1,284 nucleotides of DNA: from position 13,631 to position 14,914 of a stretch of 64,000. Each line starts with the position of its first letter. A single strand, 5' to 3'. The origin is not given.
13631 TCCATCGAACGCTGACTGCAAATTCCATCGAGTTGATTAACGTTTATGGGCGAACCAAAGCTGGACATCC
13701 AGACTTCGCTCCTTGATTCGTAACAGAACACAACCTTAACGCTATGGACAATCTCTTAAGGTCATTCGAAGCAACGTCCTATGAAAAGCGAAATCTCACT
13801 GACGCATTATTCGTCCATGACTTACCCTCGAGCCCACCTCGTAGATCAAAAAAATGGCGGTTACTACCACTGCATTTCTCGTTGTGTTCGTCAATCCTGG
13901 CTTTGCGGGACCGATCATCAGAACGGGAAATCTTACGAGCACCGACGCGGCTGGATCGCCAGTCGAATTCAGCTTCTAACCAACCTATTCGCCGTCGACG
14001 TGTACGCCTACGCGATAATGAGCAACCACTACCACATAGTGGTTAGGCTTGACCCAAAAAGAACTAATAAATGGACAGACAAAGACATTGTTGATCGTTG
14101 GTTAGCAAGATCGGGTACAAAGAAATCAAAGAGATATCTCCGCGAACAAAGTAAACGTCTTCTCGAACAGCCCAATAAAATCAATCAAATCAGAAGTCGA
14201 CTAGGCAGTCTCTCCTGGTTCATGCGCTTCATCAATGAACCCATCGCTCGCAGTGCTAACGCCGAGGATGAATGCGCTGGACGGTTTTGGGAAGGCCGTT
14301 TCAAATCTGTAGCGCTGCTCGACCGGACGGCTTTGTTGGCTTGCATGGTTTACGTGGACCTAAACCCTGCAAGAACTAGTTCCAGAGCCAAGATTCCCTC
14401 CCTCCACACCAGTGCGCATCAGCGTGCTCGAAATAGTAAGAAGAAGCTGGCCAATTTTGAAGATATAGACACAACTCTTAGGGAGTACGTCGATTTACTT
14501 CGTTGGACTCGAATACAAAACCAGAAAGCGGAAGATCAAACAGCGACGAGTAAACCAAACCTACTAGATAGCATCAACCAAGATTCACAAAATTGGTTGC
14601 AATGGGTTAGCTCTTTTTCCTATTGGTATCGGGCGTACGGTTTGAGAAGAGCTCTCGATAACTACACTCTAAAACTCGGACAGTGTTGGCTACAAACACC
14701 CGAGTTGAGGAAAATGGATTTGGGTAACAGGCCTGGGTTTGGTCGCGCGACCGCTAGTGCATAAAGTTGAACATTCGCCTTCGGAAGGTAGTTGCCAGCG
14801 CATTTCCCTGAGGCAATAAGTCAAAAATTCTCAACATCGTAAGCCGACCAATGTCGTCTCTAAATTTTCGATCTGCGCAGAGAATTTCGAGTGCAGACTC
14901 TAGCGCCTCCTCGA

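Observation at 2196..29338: Dispersed intergenic repeat family with the near-invariant core GGACA(G/T)CC: about two dozen copies, confined to the left half of the window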

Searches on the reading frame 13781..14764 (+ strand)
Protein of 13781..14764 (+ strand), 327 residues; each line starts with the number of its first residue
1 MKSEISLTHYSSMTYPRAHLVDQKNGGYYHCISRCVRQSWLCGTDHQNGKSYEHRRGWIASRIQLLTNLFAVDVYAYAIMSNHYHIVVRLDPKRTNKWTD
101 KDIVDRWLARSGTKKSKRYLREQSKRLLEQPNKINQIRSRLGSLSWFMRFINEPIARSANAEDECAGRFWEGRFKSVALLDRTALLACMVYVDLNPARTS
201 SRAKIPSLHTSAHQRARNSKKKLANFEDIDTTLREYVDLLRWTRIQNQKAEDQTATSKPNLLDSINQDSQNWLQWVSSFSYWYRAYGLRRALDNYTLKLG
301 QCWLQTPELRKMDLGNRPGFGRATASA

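Call 26: search_protein_families(library=pfam, max_evalue=0.000001, proteins=[window:13781-14764:+])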
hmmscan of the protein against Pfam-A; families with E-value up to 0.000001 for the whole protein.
window:13781-14764:+ (327 aa): 0 families

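Call 60: search_protein_families(library=pfam, max_evalue=1, proteins=[window:13781-14764:+])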
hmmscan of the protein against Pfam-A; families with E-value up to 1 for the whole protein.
window:13781-14764:+ (327 aa): 1 family
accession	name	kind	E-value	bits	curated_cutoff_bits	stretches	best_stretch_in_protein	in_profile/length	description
PF01797.21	Y1_Tnp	-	0.017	15.7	23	1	59-93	28-62/121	Transposase IS200 like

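Call 62: search_protein_families(library=ncbifam, max_evalue=1, proteins=[window:13781-14764:+])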
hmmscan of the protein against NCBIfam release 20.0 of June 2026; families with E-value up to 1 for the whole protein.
window:13781-14764:+ (327 aa): 1 family
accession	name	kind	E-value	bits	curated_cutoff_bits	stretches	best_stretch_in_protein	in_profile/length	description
NF047646.1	REP_Tyr_transpos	equivalog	1.5e-06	28.1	80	1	61-199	36-134/146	REP-associated tyrosine transposase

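Call 63: search_solved_structures(query=window:13781-14764:+, max_evalue=10, show_alignments=2)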
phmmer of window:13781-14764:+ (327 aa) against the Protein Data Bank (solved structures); distinct sequences matched with E-value up to 10: 0.

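Call 64: find_homologous_proteins(query=window:13781-14764:+, max_evalue=0.00001)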
Query window:13781-14764:+ (327 aa): 7774 proteins with E <= 0.00001 among 8000 candidates; the best 120 are listed.
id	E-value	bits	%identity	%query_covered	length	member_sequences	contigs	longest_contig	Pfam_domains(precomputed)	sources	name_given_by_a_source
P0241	2.4e-222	755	100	100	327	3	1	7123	-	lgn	-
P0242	2.6e-169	581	79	98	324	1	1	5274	-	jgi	-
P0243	1.1e-162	559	77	96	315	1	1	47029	-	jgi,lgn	-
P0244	1.4e-142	493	68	94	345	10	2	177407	-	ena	-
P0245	2.2e-139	482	84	76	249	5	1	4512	-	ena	-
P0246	7.6e-139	480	65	96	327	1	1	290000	-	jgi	-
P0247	6.4e-123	428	61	92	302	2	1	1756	-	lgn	-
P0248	1.3e-120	421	59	93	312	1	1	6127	-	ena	-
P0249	2.3e-114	400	55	98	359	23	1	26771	-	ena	-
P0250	2.7e-113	397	55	93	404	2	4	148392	-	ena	-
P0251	5.0e-109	383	57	91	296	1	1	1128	-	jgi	-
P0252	6.8e-106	372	52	93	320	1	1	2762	-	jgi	-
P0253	1.2e-105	371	56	91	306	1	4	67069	-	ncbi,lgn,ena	-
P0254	1.4e-104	368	56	92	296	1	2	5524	-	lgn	-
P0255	2.6e-104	367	55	91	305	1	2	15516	-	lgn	-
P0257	2.5e-95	338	51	92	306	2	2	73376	-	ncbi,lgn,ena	-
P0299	2.6e-82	295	46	90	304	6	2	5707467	-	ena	-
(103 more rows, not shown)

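Call 65: find_encoding_contigs(protein=P0250, flank=10000, max_places=1)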
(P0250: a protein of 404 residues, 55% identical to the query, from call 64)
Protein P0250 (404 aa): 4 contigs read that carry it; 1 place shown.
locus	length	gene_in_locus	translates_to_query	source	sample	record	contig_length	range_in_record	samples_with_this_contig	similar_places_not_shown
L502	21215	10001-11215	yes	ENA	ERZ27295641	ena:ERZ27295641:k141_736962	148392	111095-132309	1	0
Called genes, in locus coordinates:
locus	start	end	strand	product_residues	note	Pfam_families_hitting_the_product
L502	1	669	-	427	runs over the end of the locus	PF00275:EPSP_synthase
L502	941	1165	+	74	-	PF04024:PspC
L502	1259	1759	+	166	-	PF00210:Ferritin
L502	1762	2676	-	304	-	PF19795:DUF6279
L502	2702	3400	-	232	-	PF00117:GATase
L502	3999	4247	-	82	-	-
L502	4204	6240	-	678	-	PF08479:POTRA_2, PF03865:ShlB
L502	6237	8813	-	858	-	PF00069:Pkinase, PF07714:PK_Tyr_Ser-Thr, PF03109:ABC1, PF03781:FGE-sulfatase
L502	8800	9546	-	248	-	PF00481:PP2C (faint), PF13672:PP2C_2, PF07228:SpoIIE (weak)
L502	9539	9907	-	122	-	PF00498:FHA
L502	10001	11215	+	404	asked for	-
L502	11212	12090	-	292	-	PF00085:Thioredoxin, PF13428:TPR_14 (faint), PF13432:TPR_16, PF14559:TPR_19, PF14561:TPR_20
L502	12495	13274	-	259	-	PF00753:Lactamase_B, PF23023:Anti-Pycsar_Apyc1, PF12706:Lactamase_B_2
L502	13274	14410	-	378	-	PF06804:BamC_C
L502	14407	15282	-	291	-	PF00701:DHDPS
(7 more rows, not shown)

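Call 66: find_encoding_contigs(protein=P0257, flank=10000, max_places=1)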
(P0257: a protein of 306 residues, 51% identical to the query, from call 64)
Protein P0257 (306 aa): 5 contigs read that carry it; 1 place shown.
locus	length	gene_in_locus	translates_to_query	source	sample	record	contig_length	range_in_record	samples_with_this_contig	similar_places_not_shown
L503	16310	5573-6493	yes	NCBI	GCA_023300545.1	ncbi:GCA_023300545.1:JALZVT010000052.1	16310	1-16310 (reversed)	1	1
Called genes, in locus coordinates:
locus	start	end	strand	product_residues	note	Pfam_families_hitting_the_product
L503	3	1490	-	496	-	?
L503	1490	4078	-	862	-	PF00069:Pkinase, PF07714:PK_Tyr_Ser-Thr, PF03109:ABC1, PF03781:FGE-sulfatase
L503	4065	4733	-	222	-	PF00481:PP2C (weak), PF13672:PP2C_2, PF07228:SpoIIE (weak)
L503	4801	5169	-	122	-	PF00498:FHA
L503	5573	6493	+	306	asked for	-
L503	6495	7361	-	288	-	PF00085:Thioredoxin, PF13432:TPR_16 (faint), PF14559:TPR_19, PF14561:TPR_20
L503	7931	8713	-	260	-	PF00753:Lactamase_B, PF23023:Anti-Pycsar_Apyc1, PF13483:Lactamase_B_3 (weak), PF12706:Lactamase_B_2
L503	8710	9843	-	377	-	PF06804:BamC_C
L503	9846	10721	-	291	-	PF00701:DHDPS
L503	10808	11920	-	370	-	PF01594:AI-2E_transport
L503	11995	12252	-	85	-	PF01206:TusA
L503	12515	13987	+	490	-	PF01435:Peptidase_M48, PF12895:ANAPC3 (faint), PF13432:TPR_16 (faint), PF23914:TPR_CcmH_CycH (faint), PF13428:TPR_14 (faint), PF24575:TPR_Slam (faint), PF14561:TPR_20 (faint), PF14559:TPR_19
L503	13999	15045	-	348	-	PF02445:NadA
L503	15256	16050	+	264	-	PF08443:RimK, PF02955:GSH-S_ATP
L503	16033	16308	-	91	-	?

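Call 67: find_encoding_contigs(protein=P0299, flank=10000, max_places=1)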
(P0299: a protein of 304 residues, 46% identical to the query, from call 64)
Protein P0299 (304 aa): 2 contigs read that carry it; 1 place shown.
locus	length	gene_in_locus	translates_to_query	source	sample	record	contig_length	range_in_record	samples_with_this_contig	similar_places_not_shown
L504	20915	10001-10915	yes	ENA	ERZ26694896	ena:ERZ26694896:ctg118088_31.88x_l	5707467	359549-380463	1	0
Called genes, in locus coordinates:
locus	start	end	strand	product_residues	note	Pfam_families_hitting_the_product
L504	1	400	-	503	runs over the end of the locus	PF01565:FAD_binding_4, PF02913:FAD-oxidase_C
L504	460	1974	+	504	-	PF00496:SBP_bac_5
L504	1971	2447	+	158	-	PF03734:YkuD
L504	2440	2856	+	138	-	PF08238:Sel1 (faint)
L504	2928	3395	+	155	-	PF06101:Vps62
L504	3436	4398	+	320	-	PF01261:AP_endonuc_2 (weak)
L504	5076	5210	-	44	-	-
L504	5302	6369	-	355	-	PF00355:Rieske, PF00848:Ring_hydroxyl_A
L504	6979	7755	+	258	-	PF00596:Aldolase_II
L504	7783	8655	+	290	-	PF06155:GBBH-like_N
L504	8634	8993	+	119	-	PF02668:TauD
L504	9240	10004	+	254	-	PF01019:G_glu_transpept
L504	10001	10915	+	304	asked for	-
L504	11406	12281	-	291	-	PF00561:Abhydrolase_1, PF12697:Abhydrolase_6, PF12146:Hydrolase_4, PF03096:Ndr (faint)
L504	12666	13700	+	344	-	PF00296:Bac_luciferase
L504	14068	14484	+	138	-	PF13384:HTH_23, PF13542:HTH_Tnp_ISL3 (faint), PF13518:HTH_28, PF13551:HTH_29, PF13565:HTH_32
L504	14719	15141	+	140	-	PF02574:S-methyl_trans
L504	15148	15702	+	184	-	PF02574:S-methyl_trans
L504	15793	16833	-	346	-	PF02668:TauD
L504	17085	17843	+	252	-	PF00378:ECH_1, PF16113:ECH_2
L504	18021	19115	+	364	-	PF04909:Amidohydro_2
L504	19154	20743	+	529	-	PF00743:FMO-like, PF01266:DAO (faint), PF07992:Pyr_redox_2, PF13450:NAD_binding_8, PF13738:Pyr_redox_3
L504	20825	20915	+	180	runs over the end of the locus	PF00440:TetR_N, PF13977:TetR_C_6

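Call 72: search_solved_structures(query=A5, max_evalue=1, show_alignments=2)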
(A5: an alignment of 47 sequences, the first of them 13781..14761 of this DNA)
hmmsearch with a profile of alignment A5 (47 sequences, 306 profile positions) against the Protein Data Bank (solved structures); distinct sequences matched with E-value up to 1: 0.

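Call 82: predict_structure(alignment_id=A5)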
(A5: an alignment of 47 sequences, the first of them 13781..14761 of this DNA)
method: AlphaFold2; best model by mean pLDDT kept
length: 327 residues; sequences in the alignment: 47
mean_pLDDT: 84.0   pTM: 0.85
mean pLDDT of the five models: 84.0, 83.1, 82.7, 81.9, 79.9
residues with pLDDT >= 90: 190; 70-90: 79; 50-70: 27; < 50: 31
segments of 3 or more residues with pLDDT < 50: 1-19, 317-327
pLDDT, mean of each block of 10 residues (from residue 1): 37 38 87 79 79 88 95 96 94 98 98 94 98 98 94 86 69 82 97 92 91 84 90 96 88 74 94 94 90 88 74 56 38
secondary structure, 60 per line:
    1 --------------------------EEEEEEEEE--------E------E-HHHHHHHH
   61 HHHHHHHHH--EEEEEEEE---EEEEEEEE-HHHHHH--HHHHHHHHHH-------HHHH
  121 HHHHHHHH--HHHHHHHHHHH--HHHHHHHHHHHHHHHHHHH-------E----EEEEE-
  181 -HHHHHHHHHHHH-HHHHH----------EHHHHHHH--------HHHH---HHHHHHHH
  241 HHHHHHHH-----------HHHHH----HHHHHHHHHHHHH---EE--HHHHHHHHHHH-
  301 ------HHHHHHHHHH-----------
elements in order: E27-35 H53-69 E72-79 E83-90 H92-97 H100-109 H117-128 H131-141 H144-162 E175-179 H182-193 H195-199 H211-217 H226-229 H233-248 H260-264 H269-281 H289-299 H307-316

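Call 85: fold_search(model_id=the predicted structure, library=pdb)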
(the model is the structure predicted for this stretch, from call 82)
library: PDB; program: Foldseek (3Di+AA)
matches with E <= 10: 708; with E <= 0.001: 0
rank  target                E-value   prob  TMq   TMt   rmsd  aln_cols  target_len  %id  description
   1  4er8_A                2.8e-03  1.00  0.30  0.57   5.7       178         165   11  Structure of the REP associates tyrosine transposase bound to a REP hairpin (released 2012-08-15)
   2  2xo6_D                3.3e-02  0.95  0.19  0.43   9.5       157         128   15  DEINOCOCCUS RADIODURANS ISDRA2 TRANSPOSASE Y132F MUTANT COMPLEXED WITH LEFT END RECOGNITION AND CLEAVAGE SITE (released 2010-10-13)
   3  2xma_A                3.5e-02  0.99  0.22  0.48   9.1       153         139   13  DEINOCOCCUS RADIODURANS ISDRA2 TRANSPOSASE RIGHT END DNA COMPLEX (released 2010-10-13)
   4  2ec2_A                3.7e-02  0.99  0.22  0.51   9.2       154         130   12  Crystal structure of transposase from Sulfolobus tokodaii (released 2007-02-27)
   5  2xma_B                3.9e-02  0.99  0.22  0.49   9.1       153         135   13  DEINOCOCCUS RADIODURANS ISDRA2 TRANSPOSASE RIGHT END DNA COMPLEX (released 2010-10-13)
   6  2vic_A                3.9e-02  0.95  0.16  0.33  12.3       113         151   20  CRYSTAL STRUCTURE OF THE ISHP608 TRANSPOSASE IN COMPLEX with Left end 26- mer DNA and manganese (released 2008-02-19)
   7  2xqc_D                4.1e-02  0.99  0.22  0.50   9.2       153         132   13  DEINOCOCCUS RADIODURANS ISDRA2 TRANSPOSASE COMPLEXED WITH LEFT END RECOGNITION AND CLEAVAGE SITE AND ZN (released 2010-10-13)
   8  2xma_E                4.1e-02  0.99  0.22  0.48   9.1       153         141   13  DEINOCOCCUS RADIODURANS ISDRA2 TRANSPOSASE RIGHT END DNA COMPLEX (released 2010-10-13)
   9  2xm3_A                4.1e-02  0.99  0.22  0.52   9.1       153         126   13  Deinococcus radiodurans ISDra2 Transposase Left end DNA complex (released 2010-10-13)
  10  2vic_B                4.1e-02  0.94  0.16  0.38  12.3       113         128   20  CRYSTAL STRUCTURE OF THE ISHP608 TRANSPOSASE IN COMPLEX with Left end 26- mer DNA and manganese (released 2008-02-19)
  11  2vih_B                4.5e-02  0.96  0.16  0.36   6.3        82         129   22  CRYSTAL STRUCTURE OF THE IS608 TRANSPOSASE IN COMPLEX WITH Left END 26-MER DNA (released 2008-02-19)
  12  2vhg_A                5.3e-02  0.96  0.17  0.42  11.4       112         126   17  Crystal Structure of the ISHp608 Transposase in Complex with Right End 31-mer DNA (released 2008-02-19)
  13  2xm3_B                5.9e-02  0.99  0.22  0.52   9.1       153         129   13  Deinococcus radiodurans ISDra2 Transposase Left end DNA complex (released 2010-10-13)
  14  2vju_B                5.9e-02  0.90  0.17  0.37  11.3       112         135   20  Crystal structure of the IS608 transposase in complex with the complete Right end 35-mer DNA and manganese (released 2008-02-19)
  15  2xm3_D                6.3e-02  0.98  0.22  0.51   8.8       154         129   12  Deinococcus radiodurans ISDra2 Transposase Left end DNA complex (released 2010-10-13)
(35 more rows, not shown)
